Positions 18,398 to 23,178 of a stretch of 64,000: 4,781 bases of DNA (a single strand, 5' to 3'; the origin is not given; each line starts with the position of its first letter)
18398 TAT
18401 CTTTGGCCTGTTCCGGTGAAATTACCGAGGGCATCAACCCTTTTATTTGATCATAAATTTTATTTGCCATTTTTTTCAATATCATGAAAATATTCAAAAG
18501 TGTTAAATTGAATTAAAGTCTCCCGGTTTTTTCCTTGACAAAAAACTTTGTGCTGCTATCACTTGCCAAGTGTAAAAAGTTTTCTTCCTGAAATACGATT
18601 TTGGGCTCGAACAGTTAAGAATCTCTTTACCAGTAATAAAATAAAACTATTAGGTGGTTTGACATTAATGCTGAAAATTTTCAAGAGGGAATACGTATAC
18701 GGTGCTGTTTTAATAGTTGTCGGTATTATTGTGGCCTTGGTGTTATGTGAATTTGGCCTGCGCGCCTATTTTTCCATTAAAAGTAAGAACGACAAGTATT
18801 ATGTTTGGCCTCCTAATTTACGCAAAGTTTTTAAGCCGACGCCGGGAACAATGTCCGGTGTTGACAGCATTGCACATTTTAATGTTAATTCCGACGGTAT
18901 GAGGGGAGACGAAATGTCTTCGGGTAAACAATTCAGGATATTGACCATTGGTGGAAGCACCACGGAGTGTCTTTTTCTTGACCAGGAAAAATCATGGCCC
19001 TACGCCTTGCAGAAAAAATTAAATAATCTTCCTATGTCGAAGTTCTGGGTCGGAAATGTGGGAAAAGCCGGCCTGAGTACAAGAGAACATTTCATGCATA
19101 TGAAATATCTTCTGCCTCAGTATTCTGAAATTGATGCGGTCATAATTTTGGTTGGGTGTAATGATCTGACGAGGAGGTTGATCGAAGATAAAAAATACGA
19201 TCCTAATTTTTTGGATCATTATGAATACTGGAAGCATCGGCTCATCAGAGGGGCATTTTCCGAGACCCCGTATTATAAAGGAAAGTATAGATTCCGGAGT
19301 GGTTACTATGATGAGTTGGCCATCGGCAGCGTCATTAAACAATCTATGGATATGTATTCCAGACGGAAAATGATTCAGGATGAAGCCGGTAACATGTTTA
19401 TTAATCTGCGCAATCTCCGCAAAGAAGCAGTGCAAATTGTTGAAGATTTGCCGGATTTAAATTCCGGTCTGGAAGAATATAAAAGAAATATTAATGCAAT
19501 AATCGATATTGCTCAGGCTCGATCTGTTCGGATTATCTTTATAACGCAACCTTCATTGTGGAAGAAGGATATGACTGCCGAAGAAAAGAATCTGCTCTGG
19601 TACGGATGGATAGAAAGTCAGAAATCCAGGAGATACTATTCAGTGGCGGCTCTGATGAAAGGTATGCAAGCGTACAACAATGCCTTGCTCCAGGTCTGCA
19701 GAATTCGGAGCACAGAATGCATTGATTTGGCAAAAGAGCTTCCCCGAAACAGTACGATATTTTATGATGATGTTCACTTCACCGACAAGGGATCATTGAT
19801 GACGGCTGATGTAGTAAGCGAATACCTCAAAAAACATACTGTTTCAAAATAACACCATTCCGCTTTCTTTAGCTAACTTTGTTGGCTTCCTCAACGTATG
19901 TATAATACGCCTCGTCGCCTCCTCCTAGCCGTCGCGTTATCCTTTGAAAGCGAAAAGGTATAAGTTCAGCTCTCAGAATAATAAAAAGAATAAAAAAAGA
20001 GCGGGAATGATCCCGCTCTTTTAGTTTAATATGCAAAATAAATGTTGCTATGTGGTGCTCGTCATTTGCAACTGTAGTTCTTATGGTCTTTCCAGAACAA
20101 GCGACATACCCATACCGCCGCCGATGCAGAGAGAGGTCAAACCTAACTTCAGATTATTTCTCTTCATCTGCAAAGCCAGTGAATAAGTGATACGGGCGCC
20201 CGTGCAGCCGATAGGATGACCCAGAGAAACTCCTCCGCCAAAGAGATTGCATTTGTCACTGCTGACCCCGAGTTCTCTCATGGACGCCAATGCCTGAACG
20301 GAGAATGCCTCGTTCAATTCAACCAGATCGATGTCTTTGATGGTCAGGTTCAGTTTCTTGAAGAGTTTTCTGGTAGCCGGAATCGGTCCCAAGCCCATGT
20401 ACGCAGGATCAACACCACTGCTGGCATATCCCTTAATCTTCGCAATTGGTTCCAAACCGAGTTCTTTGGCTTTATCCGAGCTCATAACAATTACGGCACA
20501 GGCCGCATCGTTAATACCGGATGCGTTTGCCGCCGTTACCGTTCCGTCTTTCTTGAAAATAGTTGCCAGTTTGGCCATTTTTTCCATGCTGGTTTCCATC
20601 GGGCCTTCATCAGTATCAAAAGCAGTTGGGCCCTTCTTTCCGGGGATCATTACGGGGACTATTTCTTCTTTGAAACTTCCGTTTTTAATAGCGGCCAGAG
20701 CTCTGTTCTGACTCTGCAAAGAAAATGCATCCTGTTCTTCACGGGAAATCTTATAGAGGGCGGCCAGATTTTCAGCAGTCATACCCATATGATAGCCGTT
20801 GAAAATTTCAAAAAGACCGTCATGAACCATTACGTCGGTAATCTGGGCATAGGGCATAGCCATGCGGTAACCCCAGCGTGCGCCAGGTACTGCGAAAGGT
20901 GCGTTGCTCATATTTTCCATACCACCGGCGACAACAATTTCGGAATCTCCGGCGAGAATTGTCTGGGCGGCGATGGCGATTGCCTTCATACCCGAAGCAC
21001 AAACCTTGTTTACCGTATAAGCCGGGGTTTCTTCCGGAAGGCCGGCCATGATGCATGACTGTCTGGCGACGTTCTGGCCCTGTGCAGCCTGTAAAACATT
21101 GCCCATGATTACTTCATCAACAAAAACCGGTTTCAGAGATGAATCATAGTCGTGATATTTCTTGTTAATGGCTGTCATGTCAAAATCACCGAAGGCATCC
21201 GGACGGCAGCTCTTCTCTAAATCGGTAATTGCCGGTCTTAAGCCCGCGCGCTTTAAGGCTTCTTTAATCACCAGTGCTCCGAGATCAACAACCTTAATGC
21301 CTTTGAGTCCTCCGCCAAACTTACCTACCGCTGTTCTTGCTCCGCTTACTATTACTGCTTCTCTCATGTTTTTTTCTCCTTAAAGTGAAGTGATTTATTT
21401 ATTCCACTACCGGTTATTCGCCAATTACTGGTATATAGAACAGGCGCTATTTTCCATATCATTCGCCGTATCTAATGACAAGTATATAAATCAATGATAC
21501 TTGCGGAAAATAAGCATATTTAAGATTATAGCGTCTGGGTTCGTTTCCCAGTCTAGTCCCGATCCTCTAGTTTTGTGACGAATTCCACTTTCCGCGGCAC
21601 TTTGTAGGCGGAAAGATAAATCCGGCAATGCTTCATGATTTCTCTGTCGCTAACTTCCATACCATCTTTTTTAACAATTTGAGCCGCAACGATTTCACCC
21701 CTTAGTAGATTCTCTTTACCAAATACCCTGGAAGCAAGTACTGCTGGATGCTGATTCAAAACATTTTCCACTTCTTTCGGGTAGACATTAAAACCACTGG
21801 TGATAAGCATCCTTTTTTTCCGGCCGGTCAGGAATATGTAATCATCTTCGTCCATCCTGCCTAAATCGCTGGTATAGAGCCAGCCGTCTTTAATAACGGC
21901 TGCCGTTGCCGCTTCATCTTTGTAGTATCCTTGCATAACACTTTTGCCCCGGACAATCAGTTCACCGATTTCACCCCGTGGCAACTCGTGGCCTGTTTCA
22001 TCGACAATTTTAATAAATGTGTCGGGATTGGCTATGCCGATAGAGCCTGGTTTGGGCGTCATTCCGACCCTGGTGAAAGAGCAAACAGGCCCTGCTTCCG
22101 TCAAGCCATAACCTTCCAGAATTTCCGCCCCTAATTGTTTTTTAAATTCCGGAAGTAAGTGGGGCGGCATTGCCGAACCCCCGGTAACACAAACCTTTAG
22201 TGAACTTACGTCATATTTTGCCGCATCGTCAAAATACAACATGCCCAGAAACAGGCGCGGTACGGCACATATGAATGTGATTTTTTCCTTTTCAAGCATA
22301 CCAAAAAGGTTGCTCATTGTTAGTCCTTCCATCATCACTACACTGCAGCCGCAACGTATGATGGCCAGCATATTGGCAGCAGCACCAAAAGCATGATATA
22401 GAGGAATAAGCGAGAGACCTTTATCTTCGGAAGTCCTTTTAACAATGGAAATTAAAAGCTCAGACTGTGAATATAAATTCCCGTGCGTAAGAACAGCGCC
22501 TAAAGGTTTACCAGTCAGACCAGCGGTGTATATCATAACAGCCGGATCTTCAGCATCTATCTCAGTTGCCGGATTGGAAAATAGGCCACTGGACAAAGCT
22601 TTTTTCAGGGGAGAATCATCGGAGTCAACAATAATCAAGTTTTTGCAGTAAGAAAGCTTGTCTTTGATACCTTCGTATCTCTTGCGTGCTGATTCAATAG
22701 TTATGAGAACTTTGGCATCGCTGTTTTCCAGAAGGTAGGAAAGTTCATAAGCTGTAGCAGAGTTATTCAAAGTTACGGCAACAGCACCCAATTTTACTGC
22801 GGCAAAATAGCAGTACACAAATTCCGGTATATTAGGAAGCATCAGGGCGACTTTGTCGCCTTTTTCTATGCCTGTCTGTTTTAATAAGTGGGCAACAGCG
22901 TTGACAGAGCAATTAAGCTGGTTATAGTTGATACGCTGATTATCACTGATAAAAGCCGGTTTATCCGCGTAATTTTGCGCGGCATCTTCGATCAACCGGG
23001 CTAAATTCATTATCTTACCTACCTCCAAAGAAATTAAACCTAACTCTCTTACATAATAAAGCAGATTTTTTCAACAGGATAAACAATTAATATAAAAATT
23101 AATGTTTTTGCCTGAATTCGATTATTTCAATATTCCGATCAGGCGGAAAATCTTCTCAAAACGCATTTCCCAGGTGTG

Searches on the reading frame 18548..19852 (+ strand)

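Call 60: search_protein_families(library=pfam, proteins=[window:18548-19852:+], max_evalue=0.001)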
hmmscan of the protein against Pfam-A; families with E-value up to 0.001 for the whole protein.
window:18548-19852:+ (434 aa): 2 families
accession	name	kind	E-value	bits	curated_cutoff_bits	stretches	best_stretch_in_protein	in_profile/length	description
PF13472.12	Lipase_GDSL_2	-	1.2e-08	36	32.9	1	134-415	2-175/178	GDSL-like Lipase/Acylhydrolase family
PF04311.20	DUF459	-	3e-05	23.9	27.2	0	309-347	91-129/197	Protein of unknown function (DUF459)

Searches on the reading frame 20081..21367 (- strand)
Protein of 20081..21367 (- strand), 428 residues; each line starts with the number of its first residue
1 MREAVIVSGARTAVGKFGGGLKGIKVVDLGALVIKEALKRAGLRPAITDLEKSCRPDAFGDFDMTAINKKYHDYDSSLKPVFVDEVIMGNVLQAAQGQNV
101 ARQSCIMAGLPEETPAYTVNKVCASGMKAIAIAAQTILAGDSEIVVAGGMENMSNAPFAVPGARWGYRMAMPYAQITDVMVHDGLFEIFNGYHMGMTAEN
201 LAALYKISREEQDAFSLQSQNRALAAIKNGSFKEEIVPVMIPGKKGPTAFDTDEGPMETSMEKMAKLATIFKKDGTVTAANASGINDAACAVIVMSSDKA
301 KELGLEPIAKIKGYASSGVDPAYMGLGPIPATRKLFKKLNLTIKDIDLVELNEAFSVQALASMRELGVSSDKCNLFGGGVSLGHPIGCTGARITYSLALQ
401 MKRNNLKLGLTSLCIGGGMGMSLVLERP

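Call 60: search_protein_families(library=pfam, proteins=[window:20081-21367:-], max_evalue=0.001)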
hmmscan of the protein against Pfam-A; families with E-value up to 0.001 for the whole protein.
window:20081-21367:- (428 aa): 3 families
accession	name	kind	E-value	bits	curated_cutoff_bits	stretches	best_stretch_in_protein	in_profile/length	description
PF00108.29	Thiolase_N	-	7.9e-92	307.7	26.4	2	76-297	38-259/260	Thiolase, N-terminal domain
PF02803.24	Thiolase_C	-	4e-46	156.1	27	1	306-427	2-123/123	Thiolase, C-terminal domain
PF00109.32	ketoacyl-synt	-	3.1e-07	30.7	20.8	1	33-155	96-206/252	Beta-ketoacyl synthase, N-terminal domain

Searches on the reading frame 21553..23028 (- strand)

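Call 60: search_protein_families(library=pfam, proteins=[window:21553-23028:-], max_evalue=0.001)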
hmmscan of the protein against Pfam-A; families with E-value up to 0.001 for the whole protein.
window:21553-23028:- (491 aa): 2 families
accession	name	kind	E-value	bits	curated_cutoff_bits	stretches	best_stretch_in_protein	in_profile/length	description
PF00501.34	AMP-binding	-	3e-92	309.8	29.9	1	14-369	2-384/384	AMP-binding enzyme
PF13193.12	AMP-binding_C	-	1.8e-12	48.4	24.5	1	419-488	1-70/76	AMP-binding enzyme C-terminal domain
